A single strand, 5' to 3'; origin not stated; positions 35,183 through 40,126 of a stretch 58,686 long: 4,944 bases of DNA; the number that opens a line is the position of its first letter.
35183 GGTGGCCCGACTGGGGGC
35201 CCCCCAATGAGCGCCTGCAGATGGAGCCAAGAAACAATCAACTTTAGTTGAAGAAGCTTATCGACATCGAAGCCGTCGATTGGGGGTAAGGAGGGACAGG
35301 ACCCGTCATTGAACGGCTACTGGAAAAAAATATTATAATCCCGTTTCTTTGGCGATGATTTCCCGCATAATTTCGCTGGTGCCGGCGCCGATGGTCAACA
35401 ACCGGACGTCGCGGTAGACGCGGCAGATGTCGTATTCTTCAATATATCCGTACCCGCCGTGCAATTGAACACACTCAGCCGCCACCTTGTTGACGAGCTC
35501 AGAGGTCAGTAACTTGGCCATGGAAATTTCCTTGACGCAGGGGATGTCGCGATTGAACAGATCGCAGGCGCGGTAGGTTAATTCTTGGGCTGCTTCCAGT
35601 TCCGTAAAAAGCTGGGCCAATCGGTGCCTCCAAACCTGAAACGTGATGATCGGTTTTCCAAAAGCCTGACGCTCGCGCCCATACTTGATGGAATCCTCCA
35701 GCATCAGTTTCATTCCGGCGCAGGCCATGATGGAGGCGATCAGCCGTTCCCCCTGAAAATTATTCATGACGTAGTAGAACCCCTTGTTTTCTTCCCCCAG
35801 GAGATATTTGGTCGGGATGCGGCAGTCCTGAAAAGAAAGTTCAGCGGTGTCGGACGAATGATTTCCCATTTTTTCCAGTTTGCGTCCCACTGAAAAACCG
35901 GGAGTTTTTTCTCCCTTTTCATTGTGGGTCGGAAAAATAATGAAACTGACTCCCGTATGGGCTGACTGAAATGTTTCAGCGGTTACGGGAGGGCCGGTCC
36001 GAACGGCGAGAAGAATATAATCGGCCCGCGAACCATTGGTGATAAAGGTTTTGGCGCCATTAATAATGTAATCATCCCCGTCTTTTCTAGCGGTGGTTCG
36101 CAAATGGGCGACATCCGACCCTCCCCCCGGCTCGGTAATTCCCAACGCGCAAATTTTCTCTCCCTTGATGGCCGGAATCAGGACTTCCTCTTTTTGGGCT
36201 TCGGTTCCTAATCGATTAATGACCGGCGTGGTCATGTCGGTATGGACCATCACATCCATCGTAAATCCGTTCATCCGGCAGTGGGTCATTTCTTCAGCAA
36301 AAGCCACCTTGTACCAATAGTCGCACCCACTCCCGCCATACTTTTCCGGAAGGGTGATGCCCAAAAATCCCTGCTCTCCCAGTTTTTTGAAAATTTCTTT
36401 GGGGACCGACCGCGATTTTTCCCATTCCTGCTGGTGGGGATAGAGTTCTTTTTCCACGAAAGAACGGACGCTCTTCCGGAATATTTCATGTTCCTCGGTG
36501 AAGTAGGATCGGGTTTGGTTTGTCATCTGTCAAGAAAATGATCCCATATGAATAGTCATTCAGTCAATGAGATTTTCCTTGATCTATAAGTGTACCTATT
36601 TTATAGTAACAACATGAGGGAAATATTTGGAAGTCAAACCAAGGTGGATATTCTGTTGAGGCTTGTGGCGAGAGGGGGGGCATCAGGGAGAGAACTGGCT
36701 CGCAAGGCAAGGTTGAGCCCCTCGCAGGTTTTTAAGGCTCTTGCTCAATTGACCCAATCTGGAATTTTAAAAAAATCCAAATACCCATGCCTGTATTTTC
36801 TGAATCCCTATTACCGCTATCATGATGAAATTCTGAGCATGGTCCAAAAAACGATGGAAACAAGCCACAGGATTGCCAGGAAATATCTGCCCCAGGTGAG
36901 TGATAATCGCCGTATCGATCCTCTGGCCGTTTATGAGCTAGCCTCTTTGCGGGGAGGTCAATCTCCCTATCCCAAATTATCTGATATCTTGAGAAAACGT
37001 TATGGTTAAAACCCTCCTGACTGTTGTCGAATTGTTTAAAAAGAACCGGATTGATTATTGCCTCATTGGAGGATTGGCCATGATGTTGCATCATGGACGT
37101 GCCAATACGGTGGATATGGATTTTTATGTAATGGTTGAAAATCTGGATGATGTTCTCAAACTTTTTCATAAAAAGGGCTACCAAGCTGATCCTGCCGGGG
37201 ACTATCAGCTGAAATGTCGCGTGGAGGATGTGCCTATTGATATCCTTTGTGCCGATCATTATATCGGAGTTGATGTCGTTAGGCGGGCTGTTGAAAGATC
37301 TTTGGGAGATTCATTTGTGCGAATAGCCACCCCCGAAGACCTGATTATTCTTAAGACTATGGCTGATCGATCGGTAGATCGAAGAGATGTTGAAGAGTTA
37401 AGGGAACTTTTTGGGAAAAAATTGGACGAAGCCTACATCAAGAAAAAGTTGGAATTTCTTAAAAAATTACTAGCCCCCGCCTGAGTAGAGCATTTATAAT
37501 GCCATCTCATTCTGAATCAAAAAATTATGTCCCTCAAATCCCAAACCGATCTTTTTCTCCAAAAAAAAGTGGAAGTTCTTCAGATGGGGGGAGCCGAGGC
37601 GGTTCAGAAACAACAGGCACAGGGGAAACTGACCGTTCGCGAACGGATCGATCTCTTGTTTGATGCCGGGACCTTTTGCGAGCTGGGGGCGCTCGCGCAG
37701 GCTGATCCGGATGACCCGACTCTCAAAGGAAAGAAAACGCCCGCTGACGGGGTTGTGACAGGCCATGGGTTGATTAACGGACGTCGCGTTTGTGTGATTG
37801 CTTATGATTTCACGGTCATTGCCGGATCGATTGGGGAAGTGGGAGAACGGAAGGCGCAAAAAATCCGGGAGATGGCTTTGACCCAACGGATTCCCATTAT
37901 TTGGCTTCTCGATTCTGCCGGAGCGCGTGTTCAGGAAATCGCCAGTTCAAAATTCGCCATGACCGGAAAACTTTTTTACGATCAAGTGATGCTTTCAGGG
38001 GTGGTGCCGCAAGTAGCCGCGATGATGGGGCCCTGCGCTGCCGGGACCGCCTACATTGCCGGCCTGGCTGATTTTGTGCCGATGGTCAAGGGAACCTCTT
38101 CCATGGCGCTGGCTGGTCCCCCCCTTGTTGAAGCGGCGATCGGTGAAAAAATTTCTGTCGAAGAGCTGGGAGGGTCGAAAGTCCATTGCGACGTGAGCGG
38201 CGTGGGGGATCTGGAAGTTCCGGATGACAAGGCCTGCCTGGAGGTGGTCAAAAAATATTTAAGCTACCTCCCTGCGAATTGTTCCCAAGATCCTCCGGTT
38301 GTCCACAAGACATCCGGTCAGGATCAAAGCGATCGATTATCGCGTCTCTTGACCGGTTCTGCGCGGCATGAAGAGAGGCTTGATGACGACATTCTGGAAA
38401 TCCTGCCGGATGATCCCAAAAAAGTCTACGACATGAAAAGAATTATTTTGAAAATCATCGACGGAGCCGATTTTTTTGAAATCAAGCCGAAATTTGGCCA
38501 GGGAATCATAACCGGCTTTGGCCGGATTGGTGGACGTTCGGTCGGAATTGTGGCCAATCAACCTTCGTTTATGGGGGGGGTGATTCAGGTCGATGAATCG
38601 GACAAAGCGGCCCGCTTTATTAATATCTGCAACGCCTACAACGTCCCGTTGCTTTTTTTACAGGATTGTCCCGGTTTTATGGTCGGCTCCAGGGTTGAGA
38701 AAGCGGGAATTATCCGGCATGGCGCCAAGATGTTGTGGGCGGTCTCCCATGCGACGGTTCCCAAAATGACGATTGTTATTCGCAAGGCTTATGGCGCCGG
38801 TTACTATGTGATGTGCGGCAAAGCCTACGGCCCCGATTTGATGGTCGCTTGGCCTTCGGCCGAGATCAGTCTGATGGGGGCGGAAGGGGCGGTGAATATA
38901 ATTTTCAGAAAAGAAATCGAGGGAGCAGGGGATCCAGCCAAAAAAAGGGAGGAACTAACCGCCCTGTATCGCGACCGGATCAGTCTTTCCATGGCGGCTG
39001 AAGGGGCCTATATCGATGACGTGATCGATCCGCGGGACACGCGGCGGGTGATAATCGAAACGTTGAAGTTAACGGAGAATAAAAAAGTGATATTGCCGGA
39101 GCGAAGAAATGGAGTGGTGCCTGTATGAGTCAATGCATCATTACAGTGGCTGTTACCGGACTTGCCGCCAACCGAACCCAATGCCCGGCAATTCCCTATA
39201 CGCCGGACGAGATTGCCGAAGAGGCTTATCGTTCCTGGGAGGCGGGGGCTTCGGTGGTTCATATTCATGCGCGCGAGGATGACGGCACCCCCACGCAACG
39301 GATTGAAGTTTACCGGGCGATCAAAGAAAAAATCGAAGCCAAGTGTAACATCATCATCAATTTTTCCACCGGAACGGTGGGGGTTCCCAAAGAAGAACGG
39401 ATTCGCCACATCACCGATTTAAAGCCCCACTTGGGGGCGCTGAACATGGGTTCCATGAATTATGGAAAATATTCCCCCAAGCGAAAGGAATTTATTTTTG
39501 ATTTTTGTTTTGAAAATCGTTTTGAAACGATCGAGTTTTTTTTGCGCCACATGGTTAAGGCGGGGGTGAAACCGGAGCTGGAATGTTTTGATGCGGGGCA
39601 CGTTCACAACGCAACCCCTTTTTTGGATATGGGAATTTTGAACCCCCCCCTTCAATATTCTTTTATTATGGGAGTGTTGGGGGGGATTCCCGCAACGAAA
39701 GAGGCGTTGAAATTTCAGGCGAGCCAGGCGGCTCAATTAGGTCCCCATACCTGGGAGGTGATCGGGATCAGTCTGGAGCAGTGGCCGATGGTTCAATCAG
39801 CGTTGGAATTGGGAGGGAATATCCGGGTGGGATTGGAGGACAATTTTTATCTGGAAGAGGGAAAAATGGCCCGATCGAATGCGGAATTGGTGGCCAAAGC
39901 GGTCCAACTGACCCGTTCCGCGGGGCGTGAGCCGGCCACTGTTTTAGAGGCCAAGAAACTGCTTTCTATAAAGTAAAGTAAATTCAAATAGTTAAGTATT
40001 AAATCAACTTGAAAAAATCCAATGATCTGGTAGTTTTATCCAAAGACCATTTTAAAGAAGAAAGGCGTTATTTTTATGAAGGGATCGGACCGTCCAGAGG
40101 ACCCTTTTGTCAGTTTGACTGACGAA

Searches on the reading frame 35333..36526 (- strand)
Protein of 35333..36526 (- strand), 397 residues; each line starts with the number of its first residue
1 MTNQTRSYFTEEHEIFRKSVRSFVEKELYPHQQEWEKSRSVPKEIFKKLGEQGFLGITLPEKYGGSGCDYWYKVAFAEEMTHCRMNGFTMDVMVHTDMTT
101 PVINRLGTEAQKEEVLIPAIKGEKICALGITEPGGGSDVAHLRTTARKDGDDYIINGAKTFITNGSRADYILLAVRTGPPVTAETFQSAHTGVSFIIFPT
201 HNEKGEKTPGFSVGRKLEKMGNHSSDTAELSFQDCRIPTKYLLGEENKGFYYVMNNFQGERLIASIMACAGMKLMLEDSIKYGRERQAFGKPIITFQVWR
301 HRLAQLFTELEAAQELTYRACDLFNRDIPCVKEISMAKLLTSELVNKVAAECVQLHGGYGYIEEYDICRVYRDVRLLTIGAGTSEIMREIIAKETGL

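Call 8: search_protein_families(library=pfam, proteins=[window:35333-36526:-], max_evalue=0.001)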
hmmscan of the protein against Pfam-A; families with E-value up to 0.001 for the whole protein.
window:35333-36526:- (397 aa): 4 families
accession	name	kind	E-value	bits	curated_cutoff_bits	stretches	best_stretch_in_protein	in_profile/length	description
PF00441.29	Acyl-CoA_dh_1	-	9.8e-47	159.3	22.4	1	247-394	1-148/150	Acyl-CoA dehydrogenase, C-terminal domain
PF02771.21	Acyl-CoA_dh_N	-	3.1e-34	118.2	22.9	1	10-123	1-113/113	Acyl-CoA dehydrogenase, N-terminal domain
PF02770.24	Acyl-CoA_dh_M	-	1.9e-23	82.9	33.3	1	127-235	1-97/97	Acyl-CoA dehydrogenase, middle domain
PF08028.16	Acyl-CoA_dh_2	-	9.4e-15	55.5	22.7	1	275-379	14-128/134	Acyl-CoA dehydrogenase, C-terminal domain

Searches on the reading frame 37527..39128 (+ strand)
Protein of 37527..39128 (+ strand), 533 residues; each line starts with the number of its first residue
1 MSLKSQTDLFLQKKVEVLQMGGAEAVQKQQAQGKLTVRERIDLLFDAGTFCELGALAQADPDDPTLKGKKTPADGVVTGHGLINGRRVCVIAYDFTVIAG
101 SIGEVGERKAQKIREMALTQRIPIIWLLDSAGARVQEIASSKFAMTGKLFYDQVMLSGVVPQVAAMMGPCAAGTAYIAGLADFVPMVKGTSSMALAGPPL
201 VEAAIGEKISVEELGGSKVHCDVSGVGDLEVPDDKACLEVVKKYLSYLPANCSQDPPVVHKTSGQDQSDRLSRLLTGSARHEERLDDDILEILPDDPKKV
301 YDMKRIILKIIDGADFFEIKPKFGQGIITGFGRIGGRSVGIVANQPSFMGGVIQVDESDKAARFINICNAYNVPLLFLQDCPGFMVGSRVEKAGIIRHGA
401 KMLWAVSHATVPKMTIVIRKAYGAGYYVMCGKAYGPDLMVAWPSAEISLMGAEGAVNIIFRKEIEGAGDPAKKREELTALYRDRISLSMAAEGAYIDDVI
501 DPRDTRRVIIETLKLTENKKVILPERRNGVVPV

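Call 8: search_protein_families(library=pfam, proteins=[window:37527-39128:+], max_evalue=0.001)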
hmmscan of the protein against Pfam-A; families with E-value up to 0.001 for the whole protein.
window:37527-39128:+ (533 aa): 2 families
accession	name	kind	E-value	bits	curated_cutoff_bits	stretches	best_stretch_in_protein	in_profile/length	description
PF01039.27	Carboxyl_trans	-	1.5e-154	515.7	22.3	1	28-530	1-492/493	Carboxyl transferase domain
PF03255.19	ACCA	-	2e-07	31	23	0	351-424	126-199/310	Acetyl co-enzyme A carboxylase carboxyltransferase-like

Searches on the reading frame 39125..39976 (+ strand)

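Call 103: search_protein_families(library=pfam, proteins=[window:39125-39976:+], max_evalue=0.00001)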
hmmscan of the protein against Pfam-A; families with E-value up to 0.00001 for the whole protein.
window:39125-39976:+ (283 aa): 1 family
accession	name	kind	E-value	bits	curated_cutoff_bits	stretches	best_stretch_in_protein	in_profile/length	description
PF05853.18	BKACE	-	2e-97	326.3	24.8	1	4-281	2-273/274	beta-keto acid cleavage enzyme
